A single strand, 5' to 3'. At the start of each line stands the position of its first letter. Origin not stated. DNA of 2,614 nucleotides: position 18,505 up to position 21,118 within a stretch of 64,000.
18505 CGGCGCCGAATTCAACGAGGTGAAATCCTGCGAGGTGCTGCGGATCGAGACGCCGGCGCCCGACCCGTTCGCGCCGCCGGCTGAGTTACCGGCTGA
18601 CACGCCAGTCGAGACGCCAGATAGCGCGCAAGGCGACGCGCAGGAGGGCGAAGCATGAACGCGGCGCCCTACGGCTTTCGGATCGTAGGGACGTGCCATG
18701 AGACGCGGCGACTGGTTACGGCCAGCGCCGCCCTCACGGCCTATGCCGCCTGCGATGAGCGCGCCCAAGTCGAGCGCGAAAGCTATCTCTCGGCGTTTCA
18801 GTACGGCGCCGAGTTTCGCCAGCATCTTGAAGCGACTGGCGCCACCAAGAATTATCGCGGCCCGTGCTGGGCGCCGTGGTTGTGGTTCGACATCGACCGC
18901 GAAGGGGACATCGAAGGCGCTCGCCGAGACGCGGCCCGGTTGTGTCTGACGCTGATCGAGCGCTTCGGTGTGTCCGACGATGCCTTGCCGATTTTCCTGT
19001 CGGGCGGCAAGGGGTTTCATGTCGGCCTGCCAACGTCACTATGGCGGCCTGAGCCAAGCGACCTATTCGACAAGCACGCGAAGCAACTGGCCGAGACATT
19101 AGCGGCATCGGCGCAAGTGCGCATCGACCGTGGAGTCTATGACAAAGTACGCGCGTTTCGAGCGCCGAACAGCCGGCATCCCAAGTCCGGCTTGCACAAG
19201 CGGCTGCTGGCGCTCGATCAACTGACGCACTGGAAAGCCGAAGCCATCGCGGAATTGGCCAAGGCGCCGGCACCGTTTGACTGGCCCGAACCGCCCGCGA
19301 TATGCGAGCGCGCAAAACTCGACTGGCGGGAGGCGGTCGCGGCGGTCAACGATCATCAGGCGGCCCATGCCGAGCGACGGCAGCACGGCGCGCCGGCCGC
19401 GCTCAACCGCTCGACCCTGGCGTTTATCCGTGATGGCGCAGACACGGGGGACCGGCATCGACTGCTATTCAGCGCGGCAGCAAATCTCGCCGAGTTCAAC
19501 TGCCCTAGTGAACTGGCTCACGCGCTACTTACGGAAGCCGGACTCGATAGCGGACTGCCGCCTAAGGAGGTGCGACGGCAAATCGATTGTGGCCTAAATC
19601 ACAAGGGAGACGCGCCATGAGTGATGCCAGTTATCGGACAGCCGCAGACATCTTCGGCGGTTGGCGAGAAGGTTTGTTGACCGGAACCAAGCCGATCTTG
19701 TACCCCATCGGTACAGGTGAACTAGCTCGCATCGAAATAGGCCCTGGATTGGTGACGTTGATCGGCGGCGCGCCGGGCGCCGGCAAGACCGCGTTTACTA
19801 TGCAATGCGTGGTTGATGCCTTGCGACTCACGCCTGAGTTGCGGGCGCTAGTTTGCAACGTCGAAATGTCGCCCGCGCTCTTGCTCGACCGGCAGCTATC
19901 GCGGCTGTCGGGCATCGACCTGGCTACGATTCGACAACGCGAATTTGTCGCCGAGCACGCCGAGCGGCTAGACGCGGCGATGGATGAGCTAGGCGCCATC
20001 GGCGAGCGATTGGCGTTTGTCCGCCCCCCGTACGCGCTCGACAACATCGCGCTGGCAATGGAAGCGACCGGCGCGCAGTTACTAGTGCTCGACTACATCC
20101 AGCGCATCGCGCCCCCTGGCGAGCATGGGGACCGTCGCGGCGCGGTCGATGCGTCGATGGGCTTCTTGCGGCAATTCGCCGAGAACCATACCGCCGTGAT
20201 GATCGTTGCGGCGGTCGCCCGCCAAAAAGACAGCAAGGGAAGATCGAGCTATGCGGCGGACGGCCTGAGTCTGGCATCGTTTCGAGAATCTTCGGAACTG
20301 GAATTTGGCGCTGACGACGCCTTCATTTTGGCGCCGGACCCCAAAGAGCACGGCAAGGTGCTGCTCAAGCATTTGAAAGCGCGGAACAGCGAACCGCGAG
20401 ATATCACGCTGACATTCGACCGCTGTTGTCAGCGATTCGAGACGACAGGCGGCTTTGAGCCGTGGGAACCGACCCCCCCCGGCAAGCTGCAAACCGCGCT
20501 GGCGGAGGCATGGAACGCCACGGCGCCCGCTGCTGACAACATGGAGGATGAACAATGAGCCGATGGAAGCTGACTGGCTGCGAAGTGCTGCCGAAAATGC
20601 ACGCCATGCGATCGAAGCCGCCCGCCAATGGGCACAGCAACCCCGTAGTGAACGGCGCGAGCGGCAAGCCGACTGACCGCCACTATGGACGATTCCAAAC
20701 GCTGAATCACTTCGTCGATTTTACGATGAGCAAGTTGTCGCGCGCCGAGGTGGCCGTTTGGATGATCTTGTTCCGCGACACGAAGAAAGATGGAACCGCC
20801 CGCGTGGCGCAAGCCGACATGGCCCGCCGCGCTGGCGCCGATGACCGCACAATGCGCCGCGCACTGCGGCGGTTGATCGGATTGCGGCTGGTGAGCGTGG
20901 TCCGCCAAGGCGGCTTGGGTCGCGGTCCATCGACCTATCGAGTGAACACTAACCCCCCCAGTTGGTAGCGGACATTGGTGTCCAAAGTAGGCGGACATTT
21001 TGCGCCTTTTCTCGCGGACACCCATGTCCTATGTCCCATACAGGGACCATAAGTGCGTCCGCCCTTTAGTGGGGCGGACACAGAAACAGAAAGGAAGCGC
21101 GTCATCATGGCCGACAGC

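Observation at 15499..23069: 7.5-kb integrase / primase-helicase / small-terminase island in tRNA-Ser(UGA): phage-satellite (PICI-like) architecture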

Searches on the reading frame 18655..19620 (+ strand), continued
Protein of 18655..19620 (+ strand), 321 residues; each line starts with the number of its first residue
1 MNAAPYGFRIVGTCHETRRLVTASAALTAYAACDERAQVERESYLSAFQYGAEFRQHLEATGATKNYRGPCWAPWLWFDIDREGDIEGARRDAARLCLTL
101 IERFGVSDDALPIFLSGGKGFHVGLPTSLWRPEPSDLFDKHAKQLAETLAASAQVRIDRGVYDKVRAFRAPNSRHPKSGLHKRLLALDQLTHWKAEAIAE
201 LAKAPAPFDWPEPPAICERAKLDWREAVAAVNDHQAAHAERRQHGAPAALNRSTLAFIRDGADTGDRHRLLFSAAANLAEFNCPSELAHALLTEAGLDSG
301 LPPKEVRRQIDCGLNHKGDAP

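Call 56: search_protein_families(library=phrogs, proteins=[L034:6255-6566:+, L034:6771-7130:+, L034:7215-7526:+, L034:7531-7989:+, L034:8208-8609:+, L034:8570-9961:+, L034:9604-10110:+, L034:10657-11919:+, L057:7936-8565:+, L025:5963-8377:+], max_evalue=0.001)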
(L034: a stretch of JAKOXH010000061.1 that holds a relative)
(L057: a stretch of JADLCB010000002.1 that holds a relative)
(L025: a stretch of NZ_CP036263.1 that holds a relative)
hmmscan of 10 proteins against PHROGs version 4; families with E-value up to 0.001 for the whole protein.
L034:6255-6566:+ (104 aa): 0 families

L034:6771-7130:+ (120 aa): 9 families
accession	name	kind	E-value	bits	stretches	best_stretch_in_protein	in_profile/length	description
phrog_144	-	DNA, RNA and nucleotide metabolism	4.2e-33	115.5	1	2-114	19-138/175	HNH endonuclease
phrog_2323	-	DNA, RNA and nucleotide metabolism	5e-25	88.7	1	30-116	5-91/113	HNH endonuclease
phrog_589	-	DNA, RNA and nucleotide metabolism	2.6e-22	80.5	1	26-116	56-146/179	HNH endonuclease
phrog_5956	-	DNA, RNA and nucleotide metabolism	1.6e-19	70.9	1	36-114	33-113/138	HNH endonuclease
phrog_333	-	DNA, RNA and nucleotide metabolism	3.7e-10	41.1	1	46-115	18-85/138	HNH endonuclease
phrog_4581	-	head and packaging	3.4e-09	37.6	1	60-113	65-113/395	terminase small subunit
phrog_119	-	DNA, RNA and nucleotide metabolism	5.2e-09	36.4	1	47-113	189-259/443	HNH endonuclease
phrog_6050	-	DNA, RNA and nucleotide metabolism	1.9e-07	31.2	1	55-113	306-362/402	HNH endonuclease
phrog_338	-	DNA, RNA and nucleotide metabolism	2.4e-06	28.2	1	32-114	178-265/340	HNH endonuclease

L034:7215-7526:+ (104 aa): 1 family
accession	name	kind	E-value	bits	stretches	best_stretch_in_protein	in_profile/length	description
phrog_83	-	head and packaging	2.3e-05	25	1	1-91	82-176/246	terminase small subunit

L034:7531-7989:+ (153 aa): 0 families

L034:8208-8609:+ (134 aa): 0 families

L034:8570-9961:+ (464 aa): 3 families
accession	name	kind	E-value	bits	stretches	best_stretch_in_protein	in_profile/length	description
phrog_10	-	head and packaging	3.5e-49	169.4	1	8-442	237-621/752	major head protein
phrog_617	-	head and packaging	4.1e-16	60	1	204-428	384-589/626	major head protein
phrog_1623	-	head and packaging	5.2e-06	27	1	194-393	45-247/305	virion structural protein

L034:9604-10110:+ (169 aa): 0 families

L034:10657-11919:+ (421 aa): 2 families
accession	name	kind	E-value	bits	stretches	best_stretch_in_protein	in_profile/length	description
phrog_1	-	integration and excision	3.2e-32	113.6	1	29-396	131-434/611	integrase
phrog_216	-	integration and excision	3e-13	50.5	1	191-396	14-223/301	integrase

L057:7936-8565:+ (210 aa): 0 families

L025:5963-8377:+ (805 aa): 0 families

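Call 73: search_protein_families(library=ncbifam, proteins=[window:18655-19620:+], max_evalue=0.01)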
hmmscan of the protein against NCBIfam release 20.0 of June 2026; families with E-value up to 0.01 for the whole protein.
window:18655-19620:+ (321 aa): 1 family
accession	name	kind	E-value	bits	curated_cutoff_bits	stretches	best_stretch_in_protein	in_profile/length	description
NF001641.0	PRK00419.1-3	equivalog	5.7e-05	22.3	326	0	90-124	132-163/323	DNA primase small subunit PriS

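Call 75: search_dna_similar(query=window:18655-19620:+, collection=phages, mode=protein, max_evalue=0.001, max_rows=15)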
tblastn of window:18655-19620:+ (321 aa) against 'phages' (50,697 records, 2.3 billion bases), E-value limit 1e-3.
Records with a match: 16; places in all: 16; records where one place covers at least 80% of the query: 0.
Best place of each record, by identity: <60% 16.
By first word of the organism name: Salinibacter 10; Bacillus 4; Moorella 1; Thermus 1.
By host as written in the record: Salinibacter ruber M31 4; Salinibacter ruber M8 4; Bacillus thuringiensis 2; - 2; Bacillus cereus BC102p 1; Bacillus cereus 1; Moorella thermoacetica DSM 103132 1; Thermus sp. TC4 1.
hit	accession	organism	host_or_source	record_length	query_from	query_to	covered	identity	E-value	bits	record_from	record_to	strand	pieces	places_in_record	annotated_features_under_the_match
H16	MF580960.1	Salinibacter phage M31CC-1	Salinibacter ruber M31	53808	70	244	55%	26.8%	6e-5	51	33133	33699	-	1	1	hypothetical protein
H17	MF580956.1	Salinibacter phage M8CC-19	Salinibacter ruber M8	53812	70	244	55%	26.8%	6e-5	51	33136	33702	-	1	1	hypothetical protein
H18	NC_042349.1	Salinibacter phage M8CC-19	Salinibacter ruber M8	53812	70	244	55%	26.8%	6e-5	51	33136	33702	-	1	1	hypothetical protein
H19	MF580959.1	Salinibacter phage M8CRM-1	Salinibacter ruber M8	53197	70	234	51%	24.7%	2e-4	49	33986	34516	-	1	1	hypothetical protein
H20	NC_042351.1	Salinibacter phage M8CRM-1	Salinibacter ruber M8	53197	70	234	51%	24.7%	2e-4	49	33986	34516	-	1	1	hypothetical protein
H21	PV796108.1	Bacillus phage Edson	Bacillus cereus BC102p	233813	76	191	36%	33.9%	4e-11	70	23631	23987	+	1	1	hypothetical protein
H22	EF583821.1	Bacillus phage 0305phi8-36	Bacillus thuringiensis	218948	44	190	46%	26.2%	1e-6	56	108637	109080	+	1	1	ORF181: primase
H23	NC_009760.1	Bacillus phage 0305phi8-36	Bacillus thuringiensis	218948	44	190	46%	26.2%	1e-6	56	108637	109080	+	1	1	ORF181: primase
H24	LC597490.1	Bacillus phage vB_BceM_WH1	Bacillus cereus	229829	76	191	36%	32.8%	6e-11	69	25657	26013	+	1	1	primase_gp048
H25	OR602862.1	Moorella phage MTATph1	Moorella thermoacetica DSM 103132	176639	78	190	35%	28.1%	1e-6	56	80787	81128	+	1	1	primase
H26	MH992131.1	Thermus phage TSP4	Thermus sp. TC4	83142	113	192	25%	35.0%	1e-5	53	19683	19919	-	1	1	eukaryotic type DNA primase small subunit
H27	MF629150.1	Salinibacter phage SRUTV-1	-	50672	73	128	17%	46.4%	6e-4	47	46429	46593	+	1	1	hypothetical protein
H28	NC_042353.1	Salinibacter phage SRUTV-1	-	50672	73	128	17%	46.4%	6e-4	47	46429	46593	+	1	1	hypothetical protein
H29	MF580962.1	Salinibacter virus M31CR41-3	Salinibacter ruber M31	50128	73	128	17%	46.4%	1e-3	47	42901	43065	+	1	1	hypothetical protein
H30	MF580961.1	Salinibacter phage M31CR41-2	Salinibacter ruber M31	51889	73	128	17%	46.4%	1e-3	47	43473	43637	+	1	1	hypothetical protein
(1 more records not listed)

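Call 76: search_dna_similar(query=window:18655-19620:+, collection=plasmids, mode=protein, max_evalue=0.001, max_rows=10)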
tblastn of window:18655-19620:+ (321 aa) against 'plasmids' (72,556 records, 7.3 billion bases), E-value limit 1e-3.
Records with a match: 17; places in all: 17; records where one place covers at least 80% of the query: 0.
Best place of each record, by identity: <60% 17.
By first word of the organism name: Bacillus 14; Hymenobacter 1; Cytobacillus 1; Clostridium 1.
By predicted mobility (MOB-suite, as given by PLSDB): non-mobilizable 16; mobilizable 1.
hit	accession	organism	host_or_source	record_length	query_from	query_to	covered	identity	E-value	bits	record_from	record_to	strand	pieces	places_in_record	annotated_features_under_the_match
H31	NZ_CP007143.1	Hymenobacter swuensis DY53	-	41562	5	191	58%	31.0%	6e-12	74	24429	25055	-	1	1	primase C-terminal domain-containing protein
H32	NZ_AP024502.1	Bacillus velezensis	-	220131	44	190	46%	32.0%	4e-10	68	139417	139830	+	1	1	hypothetical protein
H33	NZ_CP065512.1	Cytobacillus oceanisediminis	Soil in kangaroo area of zoo,cell ...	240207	44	190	46%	31.3%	8e-10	67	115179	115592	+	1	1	hypothetical protein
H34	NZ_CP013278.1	Bacillus thuringiensis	Vectobac,bacterial clone,Commercial ...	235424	44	190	46%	30.7%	3e-9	66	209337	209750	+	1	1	hypothetical protein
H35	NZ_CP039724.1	Bacillus thuringiensis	whole organism,soil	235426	44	190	46%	30.7%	3e-9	66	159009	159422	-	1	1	hypothetical protein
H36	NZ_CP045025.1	Bacillus thuringiensis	whole organism,soil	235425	44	190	46%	30.7%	3e-9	66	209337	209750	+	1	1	hypothetical protein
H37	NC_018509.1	Bacillus thuringiensis HD-789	-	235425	44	190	46%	30.7%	3e-9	66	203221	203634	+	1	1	hypothetical protein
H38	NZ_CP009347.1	Bacillus thuringiensis HD1002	Sewage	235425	44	190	46%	30.7%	3e-9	66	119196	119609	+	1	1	hypothetical protein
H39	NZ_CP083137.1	Bacillus thuringiensis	whole organism,Biopesticide Solbac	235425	44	190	46%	30.7%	3e-9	66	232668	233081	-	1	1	hypothetical protein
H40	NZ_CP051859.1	Bacillus thuringiensis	cell culture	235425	44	190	46%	30.7%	3e-9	66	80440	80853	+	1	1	hypothetical protein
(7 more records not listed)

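Call 78: find_encoding_contigs(protein=P0009, flank=10000, max_places=6)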
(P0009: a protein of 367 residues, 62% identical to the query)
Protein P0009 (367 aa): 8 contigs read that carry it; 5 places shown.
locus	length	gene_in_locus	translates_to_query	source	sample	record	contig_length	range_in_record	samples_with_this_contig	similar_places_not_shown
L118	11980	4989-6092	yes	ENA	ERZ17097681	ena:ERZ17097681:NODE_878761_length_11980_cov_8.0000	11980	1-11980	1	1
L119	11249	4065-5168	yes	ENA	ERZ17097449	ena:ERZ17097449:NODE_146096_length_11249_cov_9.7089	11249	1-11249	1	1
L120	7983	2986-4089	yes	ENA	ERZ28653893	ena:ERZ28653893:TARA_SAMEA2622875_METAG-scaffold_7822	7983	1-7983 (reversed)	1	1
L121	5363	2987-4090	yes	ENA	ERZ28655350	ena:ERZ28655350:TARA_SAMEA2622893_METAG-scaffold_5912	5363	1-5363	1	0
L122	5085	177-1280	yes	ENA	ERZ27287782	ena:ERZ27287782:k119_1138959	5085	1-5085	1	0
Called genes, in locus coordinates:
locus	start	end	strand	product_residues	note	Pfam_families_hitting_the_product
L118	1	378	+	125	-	?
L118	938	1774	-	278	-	-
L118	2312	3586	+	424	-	-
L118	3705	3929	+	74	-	PF12728:HTH_17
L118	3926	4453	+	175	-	-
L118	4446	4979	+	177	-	PF05037:DUF669 (weak)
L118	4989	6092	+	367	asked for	-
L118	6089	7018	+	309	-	PF13481:AAA_25 (weak), PF03796:DnaB_C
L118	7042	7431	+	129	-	PF13730:HTH_36 (weak)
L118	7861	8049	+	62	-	-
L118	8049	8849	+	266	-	PF26348:SRA_ScoMcrA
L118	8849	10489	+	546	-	PF00589:Phage_integrase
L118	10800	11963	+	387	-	-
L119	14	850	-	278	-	-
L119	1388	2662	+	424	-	-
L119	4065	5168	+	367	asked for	-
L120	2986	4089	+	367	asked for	-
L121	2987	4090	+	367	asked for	-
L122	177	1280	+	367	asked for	-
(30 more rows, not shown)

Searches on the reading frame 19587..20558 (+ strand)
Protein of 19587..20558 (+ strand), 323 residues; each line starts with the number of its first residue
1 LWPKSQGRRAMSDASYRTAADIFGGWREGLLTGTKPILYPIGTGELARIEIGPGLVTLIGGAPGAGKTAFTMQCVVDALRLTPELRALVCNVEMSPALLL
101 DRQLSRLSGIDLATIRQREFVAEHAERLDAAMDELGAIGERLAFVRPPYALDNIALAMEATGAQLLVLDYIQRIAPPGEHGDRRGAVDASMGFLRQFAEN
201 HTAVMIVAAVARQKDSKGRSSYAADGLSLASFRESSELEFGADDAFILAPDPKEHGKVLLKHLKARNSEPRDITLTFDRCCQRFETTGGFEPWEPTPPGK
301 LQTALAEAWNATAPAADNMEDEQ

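Call 9: search_protein_families(library=pfam, proteins=[window:19587-20558:+], max_evalue=0.01)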
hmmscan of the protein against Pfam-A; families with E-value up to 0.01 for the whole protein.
window:19587-20558:+ (323 aa): 4 families
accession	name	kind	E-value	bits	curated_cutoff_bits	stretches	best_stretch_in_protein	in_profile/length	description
PF03796.21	DnaB_C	-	6.9e-16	58.8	27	1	56-285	21-254/255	DnaB-like helicase C terminal domain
PF13481.12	AAA_25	-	5.2e-06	26.7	27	1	54-207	33-186/195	AAA domain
PF06745.19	ATPase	-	0.00012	22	26.6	1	55-226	20-183/231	KaiC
PF13191.12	AAA_16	-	0.0038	18.2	32.6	1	47-176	17-146/167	AAA ATPase domain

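Call 10: search_protein_families(library=phrogs, proteins=[window:19587-20558:+], max_evalue=0.01)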
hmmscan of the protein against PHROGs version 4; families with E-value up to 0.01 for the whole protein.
window:19587-20558:+ (323 aa): 3 families
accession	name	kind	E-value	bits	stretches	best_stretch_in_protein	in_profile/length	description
phrog_19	-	DNA, RNA and nucleotide metabolism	2.7e-22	80.4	1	33-289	329-583/621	DnaB-like replicative helicase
phrog_239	-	DNA, RNA and nucleotide metabolism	6.2e-18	66.1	1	51-298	355-610/801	DNA primase/helicase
phrog_243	-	DNA, RNA and nucleotide metabolism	2e-09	37.8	1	53-215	34-195/273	DnaB-like replicative helicase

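Call 73: search_protein_families(library=ncbifam, proteins=[window:19587-20558:+], max_evalue=0.01)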
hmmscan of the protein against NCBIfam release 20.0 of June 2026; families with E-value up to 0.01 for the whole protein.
window:19587-20558:+ (323 aa): 12 families
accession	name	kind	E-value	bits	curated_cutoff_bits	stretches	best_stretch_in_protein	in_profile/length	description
TIGR00665.1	DnaB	equivalog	3.4e-12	45.9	385.25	1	57-286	198-432/435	replicative DNA helicase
TIGR03600.1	phage_DnaB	exception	2.1e-11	43.5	498.65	1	54-217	194-360/421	phage replicative helicase, DnaB family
NF040583.1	dnaB_SPI-7_type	exception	3.8e-09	36.1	655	1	55-217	195-363/434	SPI-7-type island replicative DNA helicase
NF004384.0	PRK05748.1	equivalog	1.5e-07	30.4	525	1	58-198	207-351/452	replicative DNA helicase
NF006306.0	PRK08506.1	equivalog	5.7e-06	25.2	596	1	54-136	192-272/472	replicative DNA helicase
NF005852.0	PRK07773.1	equivalog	9.9e-05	20.8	780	1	53-136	216-298/886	replicative DNA helicase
NF004629.0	PRK05973.1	equivalog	0.00012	21.2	156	0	51-81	61-91/237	DNA helicase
NF005945.0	PRK08006.1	equivalog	0.00016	20.7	898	1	58-255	228-425/471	replicative DNA helicase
NF006458.0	PRK08840.1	equivalog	0.00016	20.6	884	1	58-286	221-455/464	replicative DNA helicase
NF005424.0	PRK07004.1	equivalog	0.00023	19.8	834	1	52-285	211-449/460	replicative DNA helicase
TIGR00416.1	sms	equivalog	0.0071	15.1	403.05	0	51-174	91-182/454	DNA repair protein RadA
NF005240.0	PRK06749.1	subfamily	0.0083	14.9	686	0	54-138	186-270/428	replicative DNA helicase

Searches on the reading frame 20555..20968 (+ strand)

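Call 9: search_protein_families(library=pfam, proteins=[window:20555-20968:+], max_evalue=0.01)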
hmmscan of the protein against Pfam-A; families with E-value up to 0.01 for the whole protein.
window:20555-20968:+ (137 aa): 1 family
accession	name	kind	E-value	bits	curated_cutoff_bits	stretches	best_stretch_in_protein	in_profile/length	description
PF13730.12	HTH_36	-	0.0031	17.7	25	1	61-112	3-54/55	Helix-turn-helix domain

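Call 10: search_protein_families(library=phrogs, proteins=[window:20555-20968:+], max_evalue=0.01)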
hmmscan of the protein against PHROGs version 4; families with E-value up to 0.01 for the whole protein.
window:20555-20968:+ (137 aa): 3 families
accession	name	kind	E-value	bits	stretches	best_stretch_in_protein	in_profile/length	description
phrog_18020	-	DNA, RNA and nucleotide metabolism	9.9e-05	23.2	1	47-121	15-92/248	replication initiation O-like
phrog_391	-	DNA, RNA and nucleotide metabolism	0.00029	21.6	1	58-132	12-90/298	replication initiation O-like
phrog_678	-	DNA, RNA and nucleotide metabolism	0.0091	16.6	1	51-132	37-136/346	replication initiation O-like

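Call 72: search_protein_families(library=padloc, proteins=[window:20555-20968:+], max_evalue=0.01)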
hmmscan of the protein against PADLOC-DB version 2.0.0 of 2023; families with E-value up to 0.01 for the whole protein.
window:20555-20968:+ (137 aa): 0 families

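Call 73: search_protein_families(library=ncbifam, proteins=[window:20555-20968:+], max_evalue=0.01)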
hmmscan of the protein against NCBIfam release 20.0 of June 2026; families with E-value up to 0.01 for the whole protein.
window:20555-20968:+ (137 aa): 0 families
